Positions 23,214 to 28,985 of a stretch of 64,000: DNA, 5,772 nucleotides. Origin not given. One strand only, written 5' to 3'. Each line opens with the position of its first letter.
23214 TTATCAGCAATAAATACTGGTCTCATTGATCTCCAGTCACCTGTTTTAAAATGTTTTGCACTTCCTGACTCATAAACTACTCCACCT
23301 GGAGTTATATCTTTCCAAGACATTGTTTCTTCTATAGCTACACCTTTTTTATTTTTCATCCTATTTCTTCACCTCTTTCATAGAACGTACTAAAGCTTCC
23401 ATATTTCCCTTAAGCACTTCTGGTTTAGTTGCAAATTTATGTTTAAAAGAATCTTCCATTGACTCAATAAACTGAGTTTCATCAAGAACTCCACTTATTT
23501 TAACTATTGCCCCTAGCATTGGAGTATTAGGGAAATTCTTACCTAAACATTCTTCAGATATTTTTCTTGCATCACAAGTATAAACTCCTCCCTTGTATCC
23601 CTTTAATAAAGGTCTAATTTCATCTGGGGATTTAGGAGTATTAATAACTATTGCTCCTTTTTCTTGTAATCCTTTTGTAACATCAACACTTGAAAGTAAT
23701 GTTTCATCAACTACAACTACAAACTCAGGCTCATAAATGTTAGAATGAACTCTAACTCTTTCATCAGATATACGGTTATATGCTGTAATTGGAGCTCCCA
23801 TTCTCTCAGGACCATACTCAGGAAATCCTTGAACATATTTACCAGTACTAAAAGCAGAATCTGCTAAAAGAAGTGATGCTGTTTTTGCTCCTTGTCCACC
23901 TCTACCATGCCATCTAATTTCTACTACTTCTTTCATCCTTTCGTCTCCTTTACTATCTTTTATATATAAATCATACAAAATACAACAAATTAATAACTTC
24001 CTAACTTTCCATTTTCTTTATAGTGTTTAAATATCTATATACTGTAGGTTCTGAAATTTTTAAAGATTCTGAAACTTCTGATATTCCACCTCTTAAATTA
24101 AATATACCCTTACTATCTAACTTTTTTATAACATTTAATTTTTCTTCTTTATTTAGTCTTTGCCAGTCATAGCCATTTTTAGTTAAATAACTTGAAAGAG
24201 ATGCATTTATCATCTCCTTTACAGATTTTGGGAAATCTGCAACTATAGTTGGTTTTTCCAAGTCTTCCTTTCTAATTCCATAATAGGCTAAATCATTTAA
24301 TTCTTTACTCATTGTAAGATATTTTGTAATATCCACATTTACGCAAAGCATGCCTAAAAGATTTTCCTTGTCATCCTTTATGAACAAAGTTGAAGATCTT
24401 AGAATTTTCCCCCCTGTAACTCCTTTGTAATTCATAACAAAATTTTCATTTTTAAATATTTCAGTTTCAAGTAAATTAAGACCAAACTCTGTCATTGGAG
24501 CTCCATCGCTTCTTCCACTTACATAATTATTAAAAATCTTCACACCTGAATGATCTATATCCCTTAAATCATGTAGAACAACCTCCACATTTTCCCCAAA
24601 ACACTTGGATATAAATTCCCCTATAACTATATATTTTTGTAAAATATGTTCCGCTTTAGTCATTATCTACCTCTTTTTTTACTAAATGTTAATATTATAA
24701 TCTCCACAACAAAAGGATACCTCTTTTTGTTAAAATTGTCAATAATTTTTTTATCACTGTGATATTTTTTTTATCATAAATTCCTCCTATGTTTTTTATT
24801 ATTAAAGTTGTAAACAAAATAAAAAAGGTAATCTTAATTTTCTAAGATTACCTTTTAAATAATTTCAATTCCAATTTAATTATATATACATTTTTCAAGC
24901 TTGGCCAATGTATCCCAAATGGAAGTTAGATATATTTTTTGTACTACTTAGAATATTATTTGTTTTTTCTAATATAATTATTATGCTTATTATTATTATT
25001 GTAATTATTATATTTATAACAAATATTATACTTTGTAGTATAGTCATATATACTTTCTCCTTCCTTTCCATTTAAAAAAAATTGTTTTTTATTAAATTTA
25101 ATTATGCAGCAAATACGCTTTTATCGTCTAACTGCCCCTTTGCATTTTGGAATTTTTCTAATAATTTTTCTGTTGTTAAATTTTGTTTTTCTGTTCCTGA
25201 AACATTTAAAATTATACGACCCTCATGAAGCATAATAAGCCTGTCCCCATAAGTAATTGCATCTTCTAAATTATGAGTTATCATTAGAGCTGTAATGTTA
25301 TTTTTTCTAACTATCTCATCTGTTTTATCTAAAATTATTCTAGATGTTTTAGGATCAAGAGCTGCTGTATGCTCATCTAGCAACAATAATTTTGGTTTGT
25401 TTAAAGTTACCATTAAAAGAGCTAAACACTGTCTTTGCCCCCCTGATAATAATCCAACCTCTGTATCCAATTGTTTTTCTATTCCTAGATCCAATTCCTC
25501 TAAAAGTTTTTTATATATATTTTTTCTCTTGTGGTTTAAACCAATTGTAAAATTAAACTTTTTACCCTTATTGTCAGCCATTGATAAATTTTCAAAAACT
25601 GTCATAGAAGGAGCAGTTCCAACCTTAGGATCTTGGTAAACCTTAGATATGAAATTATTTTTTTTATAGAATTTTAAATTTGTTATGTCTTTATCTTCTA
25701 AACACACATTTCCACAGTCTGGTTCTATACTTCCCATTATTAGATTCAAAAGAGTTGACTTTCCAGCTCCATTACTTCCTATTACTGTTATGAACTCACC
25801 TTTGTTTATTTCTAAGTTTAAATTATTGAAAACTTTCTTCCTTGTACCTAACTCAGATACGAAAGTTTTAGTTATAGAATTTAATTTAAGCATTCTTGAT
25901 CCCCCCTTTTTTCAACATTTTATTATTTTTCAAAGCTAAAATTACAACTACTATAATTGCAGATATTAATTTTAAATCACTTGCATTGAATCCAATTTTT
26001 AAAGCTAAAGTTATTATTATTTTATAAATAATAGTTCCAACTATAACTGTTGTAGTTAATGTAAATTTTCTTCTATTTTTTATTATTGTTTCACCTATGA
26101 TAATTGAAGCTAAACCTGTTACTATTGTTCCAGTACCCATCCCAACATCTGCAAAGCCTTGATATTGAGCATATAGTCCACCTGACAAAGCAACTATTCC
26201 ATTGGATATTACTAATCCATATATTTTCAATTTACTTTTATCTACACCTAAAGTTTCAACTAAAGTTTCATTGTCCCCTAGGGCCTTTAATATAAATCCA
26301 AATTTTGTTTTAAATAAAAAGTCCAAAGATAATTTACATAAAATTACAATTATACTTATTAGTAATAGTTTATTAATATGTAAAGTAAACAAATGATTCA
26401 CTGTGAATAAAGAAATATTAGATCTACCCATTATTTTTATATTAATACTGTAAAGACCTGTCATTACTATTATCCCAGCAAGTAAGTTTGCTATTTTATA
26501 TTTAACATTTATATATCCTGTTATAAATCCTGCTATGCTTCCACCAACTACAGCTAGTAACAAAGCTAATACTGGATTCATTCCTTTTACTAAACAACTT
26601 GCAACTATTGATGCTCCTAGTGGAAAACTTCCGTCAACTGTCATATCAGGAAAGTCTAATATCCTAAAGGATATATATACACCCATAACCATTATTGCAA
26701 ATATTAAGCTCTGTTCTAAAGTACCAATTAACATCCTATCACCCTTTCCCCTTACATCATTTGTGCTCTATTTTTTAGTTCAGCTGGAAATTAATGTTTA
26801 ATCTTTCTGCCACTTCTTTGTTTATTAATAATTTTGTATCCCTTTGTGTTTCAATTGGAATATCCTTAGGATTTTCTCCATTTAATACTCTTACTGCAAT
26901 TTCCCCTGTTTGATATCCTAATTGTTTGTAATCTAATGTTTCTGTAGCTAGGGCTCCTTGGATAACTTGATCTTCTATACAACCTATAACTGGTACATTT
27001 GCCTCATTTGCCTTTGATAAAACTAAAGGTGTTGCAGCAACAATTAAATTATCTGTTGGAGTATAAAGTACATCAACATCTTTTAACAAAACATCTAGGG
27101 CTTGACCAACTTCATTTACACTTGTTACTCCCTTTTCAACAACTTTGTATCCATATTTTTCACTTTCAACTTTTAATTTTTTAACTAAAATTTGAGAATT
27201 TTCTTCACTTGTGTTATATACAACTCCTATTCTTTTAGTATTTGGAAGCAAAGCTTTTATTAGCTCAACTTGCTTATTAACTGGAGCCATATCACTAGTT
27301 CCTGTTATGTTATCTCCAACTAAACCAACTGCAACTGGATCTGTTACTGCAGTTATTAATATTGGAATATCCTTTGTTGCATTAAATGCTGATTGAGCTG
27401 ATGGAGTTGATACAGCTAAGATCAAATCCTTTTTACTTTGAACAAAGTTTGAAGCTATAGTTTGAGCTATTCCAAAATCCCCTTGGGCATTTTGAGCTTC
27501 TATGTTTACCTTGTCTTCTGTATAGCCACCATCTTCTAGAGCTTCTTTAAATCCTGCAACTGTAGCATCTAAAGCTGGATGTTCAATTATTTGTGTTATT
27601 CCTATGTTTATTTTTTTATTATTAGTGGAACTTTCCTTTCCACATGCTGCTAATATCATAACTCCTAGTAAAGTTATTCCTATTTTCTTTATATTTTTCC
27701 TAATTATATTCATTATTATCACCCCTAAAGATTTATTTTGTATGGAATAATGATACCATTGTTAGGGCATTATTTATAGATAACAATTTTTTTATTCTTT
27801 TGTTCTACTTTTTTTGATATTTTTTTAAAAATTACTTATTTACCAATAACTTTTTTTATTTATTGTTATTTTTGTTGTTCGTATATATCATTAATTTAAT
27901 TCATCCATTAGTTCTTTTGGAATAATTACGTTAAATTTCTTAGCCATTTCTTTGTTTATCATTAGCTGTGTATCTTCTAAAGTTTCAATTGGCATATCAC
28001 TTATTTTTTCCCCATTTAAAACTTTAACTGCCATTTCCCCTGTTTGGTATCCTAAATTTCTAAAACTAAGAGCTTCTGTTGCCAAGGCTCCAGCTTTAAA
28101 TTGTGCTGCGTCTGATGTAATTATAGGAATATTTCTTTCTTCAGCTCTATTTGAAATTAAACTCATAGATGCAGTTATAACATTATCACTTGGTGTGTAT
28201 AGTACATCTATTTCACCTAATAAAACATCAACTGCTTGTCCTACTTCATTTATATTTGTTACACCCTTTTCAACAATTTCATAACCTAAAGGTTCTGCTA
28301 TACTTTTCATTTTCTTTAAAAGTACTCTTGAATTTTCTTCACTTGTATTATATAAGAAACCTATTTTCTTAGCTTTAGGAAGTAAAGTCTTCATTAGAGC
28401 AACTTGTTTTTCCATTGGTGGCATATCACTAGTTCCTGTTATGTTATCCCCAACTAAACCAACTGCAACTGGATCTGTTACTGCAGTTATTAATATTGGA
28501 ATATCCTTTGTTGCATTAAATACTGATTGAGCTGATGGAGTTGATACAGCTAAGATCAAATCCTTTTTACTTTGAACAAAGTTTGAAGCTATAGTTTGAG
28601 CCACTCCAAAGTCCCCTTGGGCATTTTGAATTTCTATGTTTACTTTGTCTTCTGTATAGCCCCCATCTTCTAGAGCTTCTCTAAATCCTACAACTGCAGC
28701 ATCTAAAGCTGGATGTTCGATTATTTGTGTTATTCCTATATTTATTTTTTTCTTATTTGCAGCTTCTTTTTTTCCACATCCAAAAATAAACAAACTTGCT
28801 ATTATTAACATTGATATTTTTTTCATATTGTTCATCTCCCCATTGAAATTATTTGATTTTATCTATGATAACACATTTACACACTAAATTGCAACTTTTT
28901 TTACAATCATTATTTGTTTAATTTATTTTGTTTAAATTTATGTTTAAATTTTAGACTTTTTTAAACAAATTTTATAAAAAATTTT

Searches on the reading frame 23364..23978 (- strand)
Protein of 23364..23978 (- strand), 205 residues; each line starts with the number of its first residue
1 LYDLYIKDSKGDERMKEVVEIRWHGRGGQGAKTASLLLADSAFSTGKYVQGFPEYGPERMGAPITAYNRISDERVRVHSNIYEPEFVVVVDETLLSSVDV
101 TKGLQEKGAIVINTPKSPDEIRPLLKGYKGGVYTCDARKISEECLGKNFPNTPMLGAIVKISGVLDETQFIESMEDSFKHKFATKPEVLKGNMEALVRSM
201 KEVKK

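Call 37: search_protein_families(library=pfam, proteins=[window:23364-23978:-], max_evalue=0.0001)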
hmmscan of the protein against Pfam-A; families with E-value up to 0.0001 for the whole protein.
window:23364-23978:- (205 aa): 1 family
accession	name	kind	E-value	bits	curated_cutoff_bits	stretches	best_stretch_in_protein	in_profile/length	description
PF01558.24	POR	-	2e-41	142.4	27.4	1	27-197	1-169/173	Pyruvate ferredoxin/flavodoxin oxidoreductase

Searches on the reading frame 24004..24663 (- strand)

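Call 37: search_protein_families(library=pfam, proteins=[window:24004-24663:-], max_evalue=0.0001)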
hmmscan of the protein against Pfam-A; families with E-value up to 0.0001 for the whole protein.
window:24004-24663:- (220 aa): 2 families
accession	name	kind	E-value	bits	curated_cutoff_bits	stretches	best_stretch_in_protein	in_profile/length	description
PF08348.17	PAS_6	-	3.8e-34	117.4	27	1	8-119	1-113/115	YheO-like PAS domain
PF13309.12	HTH_22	-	2.9e-19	69.3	29.6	1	152-213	2-63/63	HTH domain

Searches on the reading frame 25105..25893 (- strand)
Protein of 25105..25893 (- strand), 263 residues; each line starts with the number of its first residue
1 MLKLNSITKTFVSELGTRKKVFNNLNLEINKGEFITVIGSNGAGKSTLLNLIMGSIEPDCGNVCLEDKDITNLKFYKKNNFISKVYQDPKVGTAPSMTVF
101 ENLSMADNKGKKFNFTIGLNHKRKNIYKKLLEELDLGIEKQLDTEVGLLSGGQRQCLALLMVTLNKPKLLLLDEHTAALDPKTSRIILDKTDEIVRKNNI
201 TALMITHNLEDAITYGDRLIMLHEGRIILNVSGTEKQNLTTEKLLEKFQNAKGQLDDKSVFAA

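Call 37: search_protein_families(library=pfam, proteins=[window:25105-25893:-], max_evalue=0.0001)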
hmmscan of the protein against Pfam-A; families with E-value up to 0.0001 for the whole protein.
window:25105-25893:- (263 aa): 4 families
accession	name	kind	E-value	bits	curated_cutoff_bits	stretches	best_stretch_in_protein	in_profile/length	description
PF00005.33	ABC_tran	-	1.3e-29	104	25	1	22-177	1-137/137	ABC transporter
PF02463.25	SMC_N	-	1.9e-07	31.2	40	1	32-208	24-198/220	RecF/RecN/SMC N terminal domain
PF13304.12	AAA_21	-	1.4e-06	29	27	0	145-209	234-300/304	AAA domain, putative AbiEii toxin, Type IV TA system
PF13401.12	AAA_22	-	4e-05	24.4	27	0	32-176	5-94/130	AAA domain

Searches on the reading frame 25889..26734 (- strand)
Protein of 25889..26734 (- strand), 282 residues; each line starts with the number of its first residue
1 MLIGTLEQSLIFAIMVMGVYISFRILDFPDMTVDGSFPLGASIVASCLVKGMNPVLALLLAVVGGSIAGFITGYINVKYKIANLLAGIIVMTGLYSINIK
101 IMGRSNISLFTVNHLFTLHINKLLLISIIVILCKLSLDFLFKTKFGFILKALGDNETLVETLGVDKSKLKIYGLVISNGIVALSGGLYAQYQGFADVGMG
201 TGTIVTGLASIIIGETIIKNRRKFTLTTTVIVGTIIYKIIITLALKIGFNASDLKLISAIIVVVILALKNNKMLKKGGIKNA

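Call 37: search_protein_families(library=pfam, proteins=[window:25889-26734:-], max_evalue=0.0001)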
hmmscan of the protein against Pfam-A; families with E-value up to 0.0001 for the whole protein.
window:25889-26734:- (282 aa): 1 family
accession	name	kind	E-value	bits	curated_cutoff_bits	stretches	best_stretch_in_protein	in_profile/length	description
PF02653.21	BPD_transp_2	-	1.7e-23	83.6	26.8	1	2-263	2-266/269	Branched-chain amino acid transport system / permease component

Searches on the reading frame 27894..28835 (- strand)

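Call 37: search_protein_families(library=pfam, proteins=[window:27894-28835:-], max_evalue=0.0001)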
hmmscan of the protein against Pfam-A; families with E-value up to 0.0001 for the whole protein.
window:27894-28835:- (314 aa): 3 families
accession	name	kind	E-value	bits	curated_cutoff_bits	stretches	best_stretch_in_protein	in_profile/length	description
PF04392.18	ABC_sub_bind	-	6.4e-73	246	25.9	1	33-310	2-286/293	ABC transporter substrate binding protein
PF13407.12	Peripla_BP_4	-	1.5e-06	28.4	35.1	1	45-277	14-258/258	Periplasmic binding protein domain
PF13458.12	Peripla_BP_6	-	1.1e-05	25.7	31.7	1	36-195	14-174/343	Periplasmic binding protein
